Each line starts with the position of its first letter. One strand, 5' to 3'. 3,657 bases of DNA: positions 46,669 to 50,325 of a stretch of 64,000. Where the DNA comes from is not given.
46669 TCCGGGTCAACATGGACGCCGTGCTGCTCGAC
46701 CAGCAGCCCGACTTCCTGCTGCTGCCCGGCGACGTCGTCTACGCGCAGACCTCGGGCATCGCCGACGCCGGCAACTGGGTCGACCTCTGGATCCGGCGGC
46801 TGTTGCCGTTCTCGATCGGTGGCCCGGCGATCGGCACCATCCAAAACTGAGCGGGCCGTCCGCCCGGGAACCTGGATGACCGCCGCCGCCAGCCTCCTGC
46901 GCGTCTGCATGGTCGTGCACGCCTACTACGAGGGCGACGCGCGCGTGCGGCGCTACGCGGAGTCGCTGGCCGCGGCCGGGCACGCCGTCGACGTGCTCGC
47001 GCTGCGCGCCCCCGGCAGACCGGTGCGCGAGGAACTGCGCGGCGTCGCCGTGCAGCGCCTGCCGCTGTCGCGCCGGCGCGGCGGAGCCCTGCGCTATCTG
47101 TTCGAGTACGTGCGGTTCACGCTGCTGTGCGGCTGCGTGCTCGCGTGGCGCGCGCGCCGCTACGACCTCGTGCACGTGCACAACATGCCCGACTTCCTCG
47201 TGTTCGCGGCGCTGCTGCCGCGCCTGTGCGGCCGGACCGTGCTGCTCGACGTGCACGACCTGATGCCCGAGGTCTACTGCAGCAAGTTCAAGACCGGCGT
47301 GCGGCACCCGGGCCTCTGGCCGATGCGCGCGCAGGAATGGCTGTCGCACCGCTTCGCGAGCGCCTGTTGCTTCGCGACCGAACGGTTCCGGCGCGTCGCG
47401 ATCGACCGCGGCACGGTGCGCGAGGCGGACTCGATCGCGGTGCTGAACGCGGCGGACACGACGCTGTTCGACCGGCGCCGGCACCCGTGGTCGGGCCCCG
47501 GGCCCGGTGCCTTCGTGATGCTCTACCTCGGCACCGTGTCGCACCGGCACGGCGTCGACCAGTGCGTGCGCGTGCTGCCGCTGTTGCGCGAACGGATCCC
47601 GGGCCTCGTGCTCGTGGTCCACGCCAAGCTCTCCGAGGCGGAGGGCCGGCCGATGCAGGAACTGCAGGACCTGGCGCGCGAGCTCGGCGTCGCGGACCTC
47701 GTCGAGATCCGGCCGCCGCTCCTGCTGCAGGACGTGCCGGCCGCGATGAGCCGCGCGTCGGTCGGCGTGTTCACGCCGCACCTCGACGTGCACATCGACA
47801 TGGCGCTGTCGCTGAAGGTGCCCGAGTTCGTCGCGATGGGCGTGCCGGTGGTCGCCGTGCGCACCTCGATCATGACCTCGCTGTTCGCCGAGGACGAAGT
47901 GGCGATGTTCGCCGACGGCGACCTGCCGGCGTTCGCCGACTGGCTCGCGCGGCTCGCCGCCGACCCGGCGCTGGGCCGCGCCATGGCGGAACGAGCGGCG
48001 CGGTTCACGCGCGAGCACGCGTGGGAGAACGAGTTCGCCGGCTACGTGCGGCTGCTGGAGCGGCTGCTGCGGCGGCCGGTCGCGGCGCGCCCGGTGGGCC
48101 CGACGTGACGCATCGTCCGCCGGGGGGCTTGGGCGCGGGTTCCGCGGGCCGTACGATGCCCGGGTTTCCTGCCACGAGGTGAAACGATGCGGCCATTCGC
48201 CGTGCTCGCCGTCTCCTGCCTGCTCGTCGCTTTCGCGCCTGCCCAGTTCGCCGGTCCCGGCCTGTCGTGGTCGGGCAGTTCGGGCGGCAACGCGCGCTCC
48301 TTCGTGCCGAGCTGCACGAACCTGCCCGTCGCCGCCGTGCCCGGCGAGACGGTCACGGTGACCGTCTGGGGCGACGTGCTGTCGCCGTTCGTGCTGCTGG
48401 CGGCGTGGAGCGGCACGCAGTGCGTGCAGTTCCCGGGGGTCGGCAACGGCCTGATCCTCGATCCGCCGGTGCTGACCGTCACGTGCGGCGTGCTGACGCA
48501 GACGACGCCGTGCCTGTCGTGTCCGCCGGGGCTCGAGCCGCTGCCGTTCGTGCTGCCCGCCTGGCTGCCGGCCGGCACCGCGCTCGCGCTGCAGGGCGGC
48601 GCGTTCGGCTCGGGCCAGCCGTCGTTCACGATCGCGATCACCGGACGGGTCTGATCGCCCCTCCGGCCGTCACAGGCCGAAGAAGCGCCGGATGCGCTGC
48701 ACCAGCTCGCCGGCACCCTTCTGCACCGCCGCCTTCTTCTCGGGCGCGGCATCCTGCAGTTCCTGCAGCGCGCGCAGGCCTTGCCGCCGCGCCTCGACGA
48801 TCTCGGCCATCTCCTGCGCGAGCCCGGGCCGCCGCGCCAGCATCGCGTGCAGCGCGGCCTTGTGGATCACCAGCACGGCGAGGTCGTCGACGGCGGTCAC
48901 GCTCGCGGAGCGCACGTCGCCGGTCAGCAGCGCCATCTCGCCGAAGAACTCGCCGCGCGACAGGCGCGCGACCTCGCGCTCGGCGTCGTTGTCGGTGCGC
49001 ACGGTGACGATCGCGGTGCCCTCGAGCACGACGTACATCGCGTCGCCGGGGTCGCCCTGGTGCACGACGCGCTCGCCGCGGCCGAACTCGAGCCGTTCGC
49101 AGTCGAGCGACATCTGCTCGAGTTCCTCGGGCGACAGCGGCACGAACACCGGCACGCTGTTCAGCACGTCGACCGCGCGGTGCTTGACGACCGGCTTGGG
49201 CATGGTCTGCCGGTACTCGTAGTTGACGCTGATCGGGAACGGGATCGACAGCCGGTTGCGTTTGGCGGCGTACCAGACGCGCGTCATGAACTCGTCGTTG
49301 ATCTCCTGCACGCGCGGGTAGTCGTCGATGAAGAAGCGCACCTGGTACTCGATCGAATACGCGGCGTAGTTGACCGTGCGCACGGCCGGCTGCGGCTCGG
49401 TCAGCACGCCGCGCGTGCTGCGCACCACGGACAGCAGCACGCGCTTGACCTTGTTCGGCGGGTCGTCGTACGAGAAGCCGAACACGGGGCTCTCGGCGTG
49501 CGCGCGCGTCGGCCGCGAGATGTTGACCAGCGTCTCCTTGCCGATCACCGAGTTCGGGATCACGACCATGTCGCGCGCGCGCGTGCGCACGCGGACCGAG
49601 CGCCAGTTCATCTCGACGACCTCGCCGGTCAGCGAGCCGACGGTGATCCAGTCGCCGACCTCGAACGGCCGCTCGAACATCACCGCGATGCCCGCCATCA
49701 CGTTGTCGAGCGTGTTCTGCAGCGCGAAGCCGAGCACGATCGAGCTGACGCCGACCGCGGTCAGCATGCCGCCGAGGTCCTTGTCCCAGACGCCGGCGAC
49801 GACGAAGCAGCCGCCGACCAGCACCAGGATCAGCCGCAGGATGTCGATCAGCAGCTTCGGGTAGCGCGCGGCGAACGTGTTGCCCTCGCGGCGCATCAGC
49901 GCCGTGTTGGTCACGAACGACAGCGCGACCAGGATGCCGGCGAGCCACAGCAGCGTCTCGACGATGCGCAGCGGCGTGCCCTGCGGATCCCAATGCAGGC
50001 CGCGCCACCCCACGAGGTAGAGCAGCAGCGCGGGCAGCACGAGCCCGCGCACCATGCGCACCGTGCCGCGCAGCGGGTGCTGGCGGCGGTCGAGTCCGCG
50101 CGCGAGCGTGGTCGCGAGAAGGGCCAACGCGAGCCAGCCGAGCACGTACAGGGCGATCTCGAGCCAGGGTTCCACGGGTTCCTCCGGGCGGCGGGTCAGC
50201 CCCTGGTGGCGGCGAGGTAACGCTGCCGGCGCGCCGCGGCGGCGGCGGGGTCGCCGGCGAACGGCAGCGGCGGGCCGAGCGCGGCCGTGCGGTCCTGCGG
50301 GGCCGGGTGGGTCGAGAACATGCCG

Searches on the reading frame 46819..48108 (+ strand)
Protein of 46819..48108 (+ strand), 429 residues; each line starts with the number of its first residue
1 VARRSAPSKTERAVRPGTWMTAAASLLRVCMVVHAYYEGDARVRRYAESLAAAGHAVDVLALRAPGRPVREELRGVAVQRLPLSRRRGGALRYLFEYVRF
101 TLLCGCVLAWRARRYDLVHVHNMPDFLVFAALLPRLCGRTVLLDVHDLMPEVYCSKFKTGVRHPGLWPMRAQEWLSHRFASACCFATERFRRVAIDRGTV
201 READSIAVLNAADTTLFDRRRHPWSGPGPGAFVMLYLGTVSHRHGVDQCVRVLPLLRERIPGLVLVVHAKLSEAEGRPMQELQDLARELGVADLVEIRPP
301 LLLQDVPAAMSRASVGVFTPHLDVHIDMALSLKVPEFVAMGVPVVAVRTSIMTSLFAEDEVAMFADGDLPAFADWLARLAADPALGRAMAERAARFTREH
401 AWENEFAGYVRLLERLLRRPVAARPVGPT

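Call 42: search_protein_families(library=pfam, proteins=[window:46819-48108:+], max_evalue=0.0001)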
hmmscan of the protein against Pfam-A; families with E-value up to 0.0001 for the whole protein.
window:46819-48108:+ (429 aa): 5 families
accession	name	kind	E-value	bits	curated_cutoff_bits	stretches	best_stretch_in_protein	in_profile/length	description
PF13579.12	Glyco_trans_4_4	-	2.3e-16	61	29.7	1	41-201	5-148/158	Glycosyl transferase 4-like domain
PF13692.12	Glyco_trans_1_4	-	3.1e-12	47.4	27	1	232-382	2-142/142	Glycosyl transferases group 1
PF13439.12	Glyco_transf_4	-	6.1e-12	46.3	28.5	1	43-214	8-168/170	Glycosyltransferase Family 4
PF13524.12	Glyco_trans_1_2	-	1.1e-09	38.8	25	1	295-404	29-137/144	Glycosyl transferase-like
PF00534.26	Glycos_transf_1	-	2.9e-09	37.1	26.4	1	230-394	14-170/172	Glycosyl transferases group 1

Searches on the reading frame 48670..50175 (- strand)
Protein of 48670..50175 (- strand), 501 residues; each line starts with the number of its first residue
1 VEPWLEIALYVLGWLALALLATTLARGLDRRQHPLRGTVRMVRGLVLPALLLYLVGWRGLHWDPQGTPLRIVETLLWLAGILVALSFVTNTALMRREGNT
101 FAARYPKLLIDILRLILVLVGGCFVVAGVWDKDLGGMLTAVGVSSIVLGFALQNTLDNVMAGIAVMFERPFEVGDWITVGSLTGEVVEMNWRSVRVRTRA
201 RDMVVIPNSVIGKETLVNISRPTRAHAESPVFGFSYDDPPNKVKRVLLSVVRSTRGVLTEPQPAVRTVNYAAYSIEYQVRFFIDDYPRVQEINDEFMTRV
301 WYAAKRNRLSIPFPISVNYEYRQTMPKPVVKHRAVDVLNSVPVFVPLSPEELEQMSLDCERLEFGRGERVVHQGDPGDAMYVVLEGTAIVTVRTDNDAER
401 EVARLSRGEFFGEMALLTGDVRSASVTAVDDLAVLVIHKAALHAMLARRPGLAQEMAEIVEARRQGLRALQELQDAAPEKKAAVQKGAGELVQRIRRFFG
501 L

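Call 42: search_protein_families(library=pfam, proteins=[window:48670-50175:-], max_evalue=0.0001)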
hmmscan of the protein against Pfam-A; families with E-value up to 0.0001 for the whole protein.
window:48670-50175:- (501 aa): 3 families
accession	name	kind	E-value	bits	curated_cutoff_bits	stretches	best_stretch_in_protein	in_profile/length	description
PF00027.35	cNMP_binding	-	2.5e-22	79.1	27.5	1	363-448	3-88/89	Cyclic nucleotide-binding domain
PF00924.24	MS_channel_2nd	-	3.9e-21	75.4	20.2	1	154-221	1-68/68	Mechanosensitive ion channel, beta-domain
PF21082.3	MS_channel_3rd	-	1.2e-10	42.1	21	1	231-311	4-88/88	Mechanosensitive ion channel MscS, C-terminal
